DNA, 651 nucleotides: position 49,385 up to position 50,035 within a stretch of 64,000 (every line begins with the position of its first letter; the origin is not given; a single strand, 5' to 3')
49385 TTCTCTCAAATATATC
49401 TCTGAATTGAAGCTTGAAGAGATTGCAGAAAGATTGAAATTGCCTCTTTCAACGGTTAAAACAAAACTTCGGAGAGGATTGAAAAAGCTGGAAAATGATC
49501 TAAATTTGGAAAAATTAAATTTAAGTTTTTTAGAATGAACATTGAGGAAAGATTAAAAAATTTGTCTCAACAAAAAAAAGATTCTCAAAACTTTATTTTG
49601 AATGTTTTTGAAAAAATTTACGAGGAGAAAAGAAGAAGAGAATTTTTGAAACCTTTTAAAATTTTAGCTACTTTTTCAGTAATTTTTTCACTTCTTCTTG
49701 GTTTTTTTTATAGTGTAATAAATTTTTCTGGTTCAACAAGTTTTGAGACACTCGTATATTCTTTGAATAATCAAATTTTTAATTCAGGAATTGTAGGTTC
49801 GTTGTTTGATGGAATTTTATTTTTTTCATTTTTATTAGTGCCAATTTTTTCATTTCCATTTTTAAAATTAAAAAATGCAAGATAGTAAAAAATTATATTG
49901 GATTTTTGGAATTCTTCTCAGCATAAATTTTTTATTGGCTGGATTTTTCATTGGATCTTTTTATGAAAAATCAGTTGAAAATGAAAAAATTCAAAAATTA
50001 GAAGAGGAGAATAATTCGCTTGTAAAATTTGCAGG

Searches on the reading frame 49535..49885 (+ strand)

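Call 10: search_protein_families(library=pfam, proteins=[window:49535-49885:+], max_evalue=0.01)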
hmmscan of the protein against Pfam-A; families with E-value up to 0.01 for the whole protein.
window:49535-49885:+ (116 aa): 1 family
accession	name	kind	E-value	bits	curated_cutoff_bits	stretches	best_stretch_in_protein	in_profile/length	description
PF13687.11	DUF4153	-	0.0011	18.6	27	1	45-110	88-150/373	Domain of unknown function (DUF4153)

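Call 70: search_protein_families(library=pfam, proteins=[window:49535-49882:+], max_evalue=5)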
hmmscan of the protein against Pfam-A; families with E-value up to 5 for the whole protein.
seq(116 aa): 1 family
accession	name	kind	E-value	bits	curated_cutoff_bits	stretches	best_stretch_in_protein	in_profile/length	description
PF13687.11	DUF4153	-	0.0011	18.6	27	1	45-110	88-150/373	Domain of unknown function (DUF4153)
